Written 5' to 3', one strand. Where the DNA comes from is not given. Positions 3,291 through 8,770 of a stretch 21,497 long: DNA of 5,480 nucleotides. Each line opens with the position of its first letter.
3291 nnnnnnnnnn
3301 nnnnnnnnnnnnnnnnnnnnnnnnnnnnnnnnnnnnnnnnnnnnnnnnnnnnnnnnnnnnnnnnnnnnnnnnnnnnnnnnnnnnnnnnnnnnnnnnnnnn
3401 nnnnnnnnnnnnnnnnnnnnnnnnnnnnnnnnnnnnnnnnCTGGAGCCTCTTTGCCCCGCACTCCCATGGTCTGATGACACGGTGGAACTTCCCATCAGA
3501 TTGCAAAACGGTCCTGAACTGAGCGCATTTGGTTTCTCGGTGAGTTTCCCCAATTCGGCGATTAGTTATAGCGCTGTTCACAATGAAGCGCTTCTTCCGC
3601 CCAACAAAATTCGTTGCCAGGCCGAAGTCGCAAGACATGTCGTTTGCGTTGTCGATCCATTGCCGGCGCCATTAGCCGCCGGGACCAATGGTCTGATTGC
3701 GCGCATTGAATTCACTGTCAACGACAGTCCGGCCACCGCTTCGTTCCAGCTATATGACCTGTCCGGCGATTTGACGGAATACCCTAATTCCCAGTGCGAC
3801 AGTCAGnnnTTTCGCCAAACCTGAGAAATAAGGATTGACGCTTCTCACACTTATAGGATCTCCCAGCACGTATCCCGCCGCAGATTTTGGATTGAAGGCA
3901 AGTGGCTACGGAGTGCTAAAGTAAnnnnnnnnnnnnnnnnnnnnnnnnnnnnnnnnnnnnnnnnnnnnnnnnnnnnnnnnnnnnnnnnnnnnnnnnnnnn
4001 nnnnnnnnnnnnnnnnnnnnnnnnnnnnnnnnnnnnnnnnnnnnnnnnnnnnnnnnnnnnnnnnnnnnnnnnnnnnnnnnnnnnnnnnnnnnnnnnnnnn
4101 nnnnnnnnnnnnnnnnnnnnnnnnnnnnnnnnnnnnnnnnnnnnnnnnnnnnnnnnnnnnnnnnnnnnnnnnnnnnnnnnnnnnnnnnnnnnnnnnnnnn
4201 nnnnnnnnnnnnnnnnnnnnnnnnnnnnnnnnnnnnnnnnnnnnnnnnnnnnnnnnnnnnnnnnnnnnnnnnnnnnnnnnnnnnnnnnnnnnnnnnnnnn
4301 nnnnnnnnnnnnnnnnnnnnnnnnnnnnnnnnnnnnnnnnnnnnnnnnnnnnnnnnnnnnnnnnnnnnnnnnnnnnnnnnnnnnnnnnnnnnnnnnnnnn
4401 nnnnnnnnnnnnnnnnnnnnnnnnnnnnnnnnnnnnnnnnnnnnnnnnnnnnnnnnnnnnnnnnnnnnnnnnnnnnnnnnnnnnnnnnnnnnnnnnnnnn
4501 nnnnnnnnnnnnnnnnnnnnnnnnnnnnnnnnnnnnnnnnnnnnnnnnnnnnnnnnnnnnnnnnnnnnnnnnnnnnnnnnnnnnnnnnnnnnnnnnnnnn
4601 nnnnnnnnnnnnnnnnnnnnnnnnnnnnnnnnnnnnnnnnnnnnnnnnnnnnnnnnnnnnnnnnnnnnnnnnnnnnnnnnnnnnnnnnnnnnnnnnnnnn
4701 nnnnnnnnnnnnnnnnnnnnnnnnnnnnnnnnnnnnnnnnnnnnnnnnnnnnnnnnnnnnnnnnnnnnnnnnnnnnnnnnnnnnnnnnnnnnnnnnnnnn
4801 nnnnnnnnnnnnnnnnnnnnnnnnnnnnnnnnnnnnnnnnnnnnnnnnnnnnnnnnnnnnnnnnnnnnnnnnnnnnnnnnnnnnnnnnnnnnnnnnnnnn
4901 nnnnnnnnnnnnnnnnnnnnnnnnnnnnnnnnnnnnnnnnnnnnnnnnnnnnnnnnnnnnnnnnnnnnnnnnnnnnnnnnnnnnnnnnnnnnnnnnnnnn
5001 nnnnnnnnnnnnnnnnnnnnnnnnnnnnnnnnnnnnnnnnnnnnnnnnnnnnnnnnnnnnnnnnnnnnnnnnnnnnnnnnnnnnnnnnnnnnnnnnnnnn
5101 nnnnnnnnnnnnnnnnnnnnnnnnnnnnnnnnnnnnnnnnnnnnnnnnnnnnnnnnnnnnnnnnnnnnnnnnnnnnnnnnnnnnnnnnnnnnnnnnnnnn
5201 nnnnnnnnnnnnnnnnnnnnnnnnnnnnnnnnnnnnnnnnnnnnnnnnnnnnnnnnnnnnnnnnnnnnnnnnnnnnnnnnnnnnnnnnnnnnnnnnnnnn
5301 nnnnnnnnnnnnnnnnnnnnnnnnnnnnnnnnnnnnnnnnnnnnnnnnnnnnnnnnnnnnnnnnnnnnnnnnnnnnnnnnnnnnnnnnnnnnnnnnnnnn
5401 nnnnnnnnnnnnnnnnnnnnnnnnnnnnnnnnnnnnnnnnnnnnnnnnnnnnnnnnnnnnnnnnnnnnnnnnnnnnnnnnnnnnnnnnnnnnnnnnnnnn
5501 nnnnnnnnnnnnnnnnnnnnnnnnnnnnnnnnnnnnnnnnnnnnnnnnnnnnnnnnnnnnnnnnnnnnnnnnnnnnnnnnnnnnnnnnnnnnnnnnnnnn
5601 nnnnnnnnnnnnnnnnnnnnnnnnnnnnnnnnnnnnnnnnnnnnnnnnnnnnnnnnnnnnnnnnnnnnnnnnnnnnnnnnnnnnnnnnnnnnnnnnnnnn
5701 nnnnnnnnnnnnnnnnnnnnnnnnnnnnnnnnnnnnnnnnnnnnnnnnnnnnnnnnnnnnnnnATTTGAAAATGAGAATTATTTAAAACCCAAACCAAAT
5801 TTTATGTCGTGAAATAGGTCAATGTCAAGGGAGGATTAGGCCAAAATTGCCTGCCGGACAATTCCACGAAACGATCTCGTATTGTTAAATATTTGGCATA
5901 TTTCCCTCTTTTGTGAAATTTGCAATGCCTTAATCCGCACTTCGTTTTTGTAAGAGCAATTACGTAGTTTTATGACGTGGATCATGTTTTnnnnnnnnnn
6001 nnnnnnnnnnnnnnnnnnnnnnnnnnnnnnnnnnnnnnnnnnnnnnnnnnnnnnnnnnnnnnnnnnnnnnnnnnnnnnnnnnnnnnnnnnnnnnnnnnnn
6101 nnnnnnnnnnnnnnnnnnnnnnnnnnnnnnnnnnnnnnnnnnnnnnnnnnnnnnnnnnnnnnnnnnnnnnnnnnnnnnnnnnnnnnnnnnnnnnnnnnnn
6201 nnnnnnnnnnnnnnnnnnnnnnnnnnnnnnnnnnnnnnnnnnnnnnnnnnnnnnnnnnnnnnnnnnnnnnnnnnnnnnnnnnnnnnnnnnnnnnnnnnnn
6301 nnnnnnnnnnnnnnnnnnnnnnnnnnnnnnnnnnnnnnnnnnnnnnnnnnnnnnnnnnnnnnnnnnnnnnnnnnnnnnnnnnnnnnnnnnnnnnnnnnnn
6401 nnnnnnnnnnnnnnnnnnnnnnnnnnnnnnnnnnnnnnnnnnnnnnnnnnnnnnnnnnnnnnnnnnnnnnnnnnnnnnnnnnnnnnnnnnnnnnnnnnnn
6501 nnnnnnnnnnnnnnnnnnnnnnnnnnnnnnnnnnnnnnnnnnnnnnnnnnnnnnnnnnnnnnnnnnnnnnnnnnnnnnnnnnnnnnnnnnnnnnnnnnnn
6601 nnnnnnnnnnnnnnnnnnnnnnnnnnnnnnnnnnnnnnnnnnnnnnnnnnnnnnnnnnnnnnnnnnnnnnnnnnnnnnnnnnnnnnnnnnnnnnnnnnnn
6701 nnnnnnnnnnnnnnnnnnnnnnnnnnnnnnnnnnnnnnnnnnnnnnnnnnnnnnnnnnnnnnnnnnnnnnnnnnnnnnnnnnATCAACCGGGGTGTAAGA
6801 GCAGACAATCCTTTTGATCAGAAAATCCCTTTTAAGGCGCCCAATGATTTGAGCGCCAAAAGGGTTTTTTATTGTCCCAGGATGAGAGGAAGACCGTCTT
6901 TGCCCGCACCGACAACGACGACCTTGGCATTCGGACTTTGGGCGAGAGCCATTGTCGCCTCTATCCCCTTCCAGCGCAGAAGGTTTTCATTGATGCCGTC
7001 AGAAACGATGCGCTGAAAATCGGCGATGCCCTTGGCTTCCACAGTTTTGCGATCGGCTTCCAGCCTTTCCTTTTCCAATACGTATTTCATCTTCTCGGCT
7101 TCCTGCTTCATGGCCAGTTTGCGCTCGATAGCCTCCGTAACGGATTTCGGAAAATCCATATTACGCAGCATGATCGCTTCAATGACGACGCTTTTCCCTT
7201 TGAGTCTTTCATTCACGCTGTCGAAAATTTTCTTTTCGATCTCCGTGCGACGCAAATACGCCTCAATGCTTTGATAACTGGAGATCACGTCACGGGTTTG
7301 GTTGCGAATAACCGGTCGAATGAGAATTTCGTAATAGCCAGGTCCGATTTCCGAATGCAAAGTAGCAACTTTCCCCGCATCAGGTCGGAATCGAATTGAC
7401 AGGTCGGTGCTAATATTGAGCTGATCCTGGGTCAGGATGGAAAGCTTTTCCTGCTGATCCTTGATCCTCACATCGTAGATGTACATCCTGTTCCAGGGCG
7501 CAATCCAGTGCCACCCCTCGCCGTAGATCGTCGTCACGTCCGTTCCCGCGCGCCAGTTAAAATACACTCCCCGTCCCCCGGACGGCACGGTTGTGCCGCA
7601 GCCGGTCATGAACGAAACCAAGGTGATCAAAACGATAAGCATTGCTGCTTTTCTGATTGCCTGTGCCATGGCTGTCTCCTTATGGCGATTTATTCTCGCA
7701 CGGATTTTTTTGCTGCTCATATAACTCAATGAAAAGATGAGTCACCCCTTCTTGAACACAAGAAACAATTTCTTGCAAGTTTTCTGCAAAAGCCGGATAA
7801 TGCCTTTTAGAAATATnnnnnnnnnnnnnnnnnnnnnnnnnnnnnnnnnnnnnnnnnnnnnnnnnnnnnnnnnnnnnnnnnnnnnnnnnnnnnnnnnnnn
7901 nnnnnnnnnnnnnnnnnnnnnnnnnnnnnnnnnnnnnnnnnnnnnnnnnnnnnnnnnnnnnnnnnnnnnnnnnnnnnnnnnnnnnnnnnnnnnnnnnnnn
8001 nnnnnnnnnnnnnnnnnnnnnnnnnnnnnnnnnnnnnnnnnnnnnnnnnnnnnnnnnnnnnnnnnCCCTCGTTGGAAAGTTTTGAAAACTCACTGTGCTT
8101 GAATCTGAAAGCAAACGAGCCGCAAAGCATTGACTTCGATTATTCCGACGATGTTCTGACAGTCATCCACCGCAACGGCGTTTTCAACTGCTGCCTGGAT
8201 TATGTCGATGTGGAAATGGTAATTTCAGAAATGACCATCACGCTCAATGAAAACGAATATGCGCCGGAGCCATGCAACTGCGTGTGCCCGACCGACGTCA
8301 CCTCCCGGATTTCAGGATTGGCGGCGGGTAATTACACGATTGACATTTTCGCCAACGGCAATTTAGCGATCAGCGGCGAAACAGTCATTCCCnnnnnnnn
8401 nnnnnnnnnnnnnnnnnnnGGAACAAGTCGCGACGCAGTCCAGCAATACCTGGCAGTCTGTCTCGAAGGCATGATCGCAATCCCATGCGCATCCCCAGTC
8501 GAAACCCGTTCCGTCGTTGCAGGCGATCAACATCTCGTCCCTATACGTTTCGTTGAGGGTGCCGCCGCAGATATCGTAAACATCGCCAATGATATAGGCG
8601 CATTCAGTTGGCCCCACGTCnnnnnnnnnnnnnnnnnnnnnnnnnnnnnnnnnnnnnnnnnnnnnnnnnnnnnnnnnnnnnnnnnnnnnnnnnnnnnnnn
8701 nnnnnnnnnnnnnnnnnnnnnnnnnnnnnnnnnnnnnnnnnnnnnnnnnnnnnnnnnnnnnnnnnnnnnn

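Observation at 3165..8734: Three paralogous signal-peptide / Cys / poly-aspartate proteins clustered within 5.6 kb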

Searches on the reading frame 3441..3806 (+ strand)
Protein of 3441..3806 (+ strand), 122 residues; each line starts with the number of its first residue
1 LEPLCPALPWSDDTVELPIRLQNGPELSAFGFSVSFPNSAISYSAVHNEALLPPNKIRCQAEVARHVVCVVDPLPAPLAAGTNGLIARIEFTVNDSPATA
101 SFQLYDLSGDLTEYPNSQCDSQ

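Call 10: find_homologous_proteins(query=window:3441-3806:+, max_evalue=0.001)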
Query seq(122 aa) (122 aa): 1 proteins with E <= 0.001 among 24 candidates.
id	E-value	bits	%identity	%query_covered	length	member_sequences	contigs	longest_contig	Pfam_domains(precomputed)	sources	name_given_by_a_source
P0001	3.1e-75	268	100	100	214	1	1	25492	-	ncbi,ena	-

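Call 74: search_solved_structures(query=window:3441-3806:+, max_evalue=10)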
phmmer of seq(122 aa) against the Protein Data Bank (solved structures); distinct sequences matched with E-value up to 10: 3.
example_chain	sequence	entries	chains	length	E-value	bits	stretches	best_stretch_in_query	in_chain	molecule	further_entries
1z33_A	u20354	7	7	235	0.15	15.7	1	78-105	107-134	purine nucleoside phosphorylase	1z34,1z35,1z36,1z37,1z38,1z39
2i4t_A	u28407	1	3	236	0.15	15.7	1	78-105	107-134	Trichomonas vaginalis purine nucleoside phosphorylase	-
2isc_A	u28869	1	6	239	0.15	15.6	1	78-105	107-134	purine nucleoside phosphorylase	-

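Call 81: find_related_loci(query=window:3441-3806:+, collection=metagenome_contigs, flank=3000)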
Query seq(122 aa) (122 aa) in metagenome_contigs; peptide patterns used: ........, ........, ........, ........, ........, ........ (x = any residue, [..] = any of these).
201 stretches matched a pattern, but none encodes a relative of the query by tblastn (E <= 1e-3).

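Call 82: find_related_loci(query=A5, collection=metagenome_contigs, flank=3000)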
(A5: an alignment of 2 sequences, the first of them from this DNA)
Query A5 (122 aa) in metagenome_contigs; peptide patterns used: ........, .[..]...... (x = any residue, [..] = any of these).
309 stretches matched a pattern, but none encodes a relative of the query by tblastn (E <= 1e-3).

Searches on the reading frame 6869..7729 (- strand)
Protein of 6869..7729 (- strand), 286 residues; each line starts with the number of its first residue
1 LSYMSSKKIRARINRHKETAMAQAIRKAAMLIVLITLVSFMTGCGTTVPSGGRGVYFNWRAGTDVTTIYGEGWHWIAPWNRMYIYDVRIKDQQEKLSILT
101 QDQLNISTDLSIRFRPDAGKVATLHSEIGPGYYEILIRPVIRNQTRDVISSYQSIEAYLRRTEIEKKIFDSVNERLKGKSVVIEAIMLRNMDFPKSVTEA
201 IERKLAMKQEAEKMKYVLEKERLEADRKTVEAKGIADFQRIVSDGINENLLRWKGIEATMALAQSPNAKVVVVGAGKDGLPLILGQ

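Call 6: search_protein_families(library=pfam, proteins=[window:6869-7729:-], max_evalue=0.1)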
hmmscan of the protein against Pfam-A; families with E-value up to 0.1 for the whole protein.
window:6869-7729:- (286 aa): 4 families
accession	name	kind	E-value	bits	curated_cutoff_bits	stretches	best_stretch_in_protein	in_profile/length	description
PF01145.31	Band_7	-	3.3e-34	118.9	23.6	1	47-221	2-175/176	SPFH domain / Band 7 family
PF13421.11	Band_7_1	-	0.019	15.1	24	1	138-208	138-210/211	SPFH domain-Band 7 family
PF14424.12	Toxin-deaminase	-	0.082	13.5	29.6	0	146-193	70-120/146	The BURPS668_1122 family of deaminases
PF23845.1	TIM-barrel_NCTSP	-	0.095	12.1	27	0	59-95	147-183/348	Non-contractile tail sheath protein TIM barrel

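Call 9: search_protein_families(library=ncbifam, proteins=[window:6869-7729:-], max_evalue=0.01)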
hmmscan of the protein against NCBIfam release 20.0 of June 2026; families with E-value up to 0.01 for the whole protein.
window:6869-7729:- (286 aa): 0 families

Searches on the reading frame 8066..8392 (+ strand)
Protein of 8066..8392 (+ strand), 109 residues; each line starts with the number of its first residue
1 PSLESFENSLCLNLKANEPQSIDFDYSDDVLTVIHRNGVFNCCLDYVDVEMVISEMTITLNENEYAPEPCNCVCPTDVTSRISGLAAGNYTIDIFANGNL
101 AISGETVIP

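Call 22: find_homologous_proteins(query=window:8066-8392:+, max_evalue=0.01)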
Query seq(109 aa) (109 aa): 2 proteins with E <= 0.01 among 2 candidates.
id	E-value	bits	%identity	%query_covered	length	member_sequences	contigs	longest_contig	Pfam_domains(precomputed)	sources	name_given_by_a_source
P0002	3.4e-66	238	100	100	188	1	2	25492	-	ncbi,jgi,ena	-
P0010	8.6e-61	221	94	99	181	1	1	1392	-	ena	-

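Call 50: predict_structure(alignment_id=A1)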
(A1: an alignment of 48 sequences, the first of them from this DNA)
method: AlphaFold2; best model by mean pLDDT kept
length: 109 residues; sequences in the alignment: 48
mean_pLDDT: 95.0   pTM: 0.86
mean pLDDT of the five models: 95.0, 94.7, 93.8, 92.0, 88.4
residues with pLDDT >= 90: 100; 70-90: 7; 50-70: 2; < 50: 0
segments of 3 or more residues with pLDDT < 50: none
pLDDT, mean of each block of 10 residues (from residue 1): 96 82 97 97 95 97 94 94 98 97 97
secondary structure, 60 per line:
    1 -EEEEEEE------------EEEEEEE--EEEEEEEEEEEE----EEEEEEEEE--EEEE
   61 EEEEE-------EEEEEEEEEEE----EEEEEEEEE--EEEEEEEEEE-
elements in order: E2-8 E21-27 E30-41 E46-54 E57-65 E73-83 E88-96 E99-108

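Call 75: search_solved_structures(query=A1, max_evalue=1)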
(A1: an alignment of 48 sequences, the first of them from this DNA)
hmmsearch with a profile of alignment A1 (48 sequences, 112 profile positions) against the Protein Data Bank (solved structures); distinct sequences matched with E-value up to 1: 0.

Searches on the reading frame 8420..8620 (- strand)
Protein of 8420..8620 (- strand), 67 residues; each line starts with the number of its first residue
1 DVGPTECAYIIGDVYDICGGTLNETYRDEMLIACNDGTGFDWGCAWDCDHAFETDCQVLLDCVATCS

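Call 54: find_homologous_proteins(query=A2, max_evalue=0.01)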
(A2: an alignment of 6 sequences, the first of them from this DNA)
Query A2 (6 sequences) (67 aa, profile of the alignment): 4 proteins with E <= 0.01 among 23 candidates.
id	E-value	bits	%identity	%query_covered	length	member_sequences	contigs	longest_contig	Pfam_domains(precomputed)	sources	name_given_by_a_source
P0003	5.8e-24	102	100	100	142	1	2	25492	-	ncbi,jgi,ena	-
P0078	1.4e-21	94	55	97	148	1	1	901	-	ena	-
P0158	8.1e-19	86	23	87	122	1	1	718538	-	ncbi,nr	ncbi:MAG: hypothetical protein M5R36_19985 [Deltaproteobacteria bacterium]|nr:hypothetical protein [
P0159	1.2e-13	69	45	16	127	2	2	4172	-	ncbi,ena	-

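Call 64: predict_structure(alignment_id=A3)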
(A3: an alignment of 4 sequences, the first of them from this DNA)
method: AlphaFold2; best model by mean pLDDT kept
length: 67 residues; sequences in the alignment: 4
mean_pLDDT: 85.0   pTM: 0.68
mean pLDDT of the five models: 85.0, 82.4, 81.0, 79.4, 76.9
residues with pLDDT >= 90: 6; 70-90: 60; 50-70: 1; < 50: 0
segments of 3 or more residues with pLDDT < 50: none
pLDDT, mean of each block of 10 residues (from residue 1): 81 84 85 85 89 84 89
secondary structure, 60 per line:
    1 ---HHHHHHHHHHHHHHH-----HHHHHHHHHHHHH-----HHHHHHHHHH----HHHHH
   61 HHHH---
elements in order: H4-18 H24-36 H42-51 H56-64

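Call 68: fold_search(model_id=the predicted structure, library=pdb)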
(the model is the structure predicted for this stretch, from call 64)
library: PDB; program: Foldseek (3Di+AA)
matches with E <= 10: 27; with E <= 0.001: 0
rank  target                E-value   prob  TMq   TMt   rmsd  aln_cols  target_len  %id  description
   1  9og5_C                4.3e+00  0.02  0.20  0.03  13.2        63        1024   24  SARS-COV-2-6P-MUT7 S PROTEIN-DY-III-281 complex 1 RBD up conformation (released 2025-10-01)
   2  3lcn_B                4.9e+00  0.08  0.37  0.29   8.3        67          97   12  Nab2:Gfd1 complex (released 2010-05-12)
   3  8b9z_V                5.2e+00  0.07  0.32  0.19  10.7        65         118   12  Drosophila melanogaster complex I in the Active state (Dm1) (released 2023-01-18)
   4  7qsk_V                5.2e+00  0.06  0.28  0.18   9.8        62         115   14  Bovine complex I in lipid nanodisc, Active-Q10 (released 2022-05-25)
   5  6v1v_C                5.2e+00  0.04  0.22  0.04  12.5        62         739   19  VIP3B (VIP3B_2160) adapted for crystallization (released 2019-12-18)
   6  1nkl_MODEL_1_A        5.5e+00  0.07  0.30  0.26   9.7        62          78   18  NK-LYSIN FROM PIG, NMR, 20 STRUCTURES (released 1997-06-16)
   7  8ud1_1V               5.5e+00  0.06  0.30  0.19   9.8        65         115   12  High resolution in-situ structure of complex I in respiratory supercomplex (composite) (released 2024-06-19)
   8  7r41_V                5.5e+00  0.06  0.26  0.17   9.9        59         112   14  Bovine complex I in the presence of IM1761092, active class i (Composite map) (released 2023-02-08)
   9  4flc_D                6.2e+00  0.06  0.33  0.08   7.3        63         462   11  Structural and Biochemical Characterization of Human Adenylosuccinate Lyase (ADSL) and the R303C ADSL Deficiency Assoc (released 2012-08-01)
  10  4ae4_B                6.6e+00  0.07  0.34  0.22   7.2        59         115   12  The UBAP1 subunit of ESCRT-I interacts with ubiquitin via a novel SOUBA domain (released 2012-03-21)
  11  5nxa_C                6.6e+00  0.07  0.35  0.09   7.3        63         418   11  Crystal structure of Neanderthal Adenylosuccinate Lyase (ADSL)in complex with its products AICAR and fumarate (released 2018-05-30)
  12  7qsd_V                6.6e+00  0.04  0.27  0.18  11.0        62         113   14  Bovine complex I in the active state at 3.1 A (released 2022-03-02)
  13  6v1v_D                6.6e+00  0.03  0.22  0.04  13.8        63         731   21  VIP3B (VIP3B_2160) adapted for crystallization (released 2019-12-18)
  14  6qcv_C                7.0e+00  0.04  0.27  0.05   9.6        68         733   12  Crystal structure of influenza B polymerase initiation state with capped 14-mer RNA primer and CTP (released 2019-06-05)
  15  8pw5_V1               7.0e+00  0.03  0.25  0.16   9.8        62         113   18  CS respirasome from murine liver (released 2024-04-24)
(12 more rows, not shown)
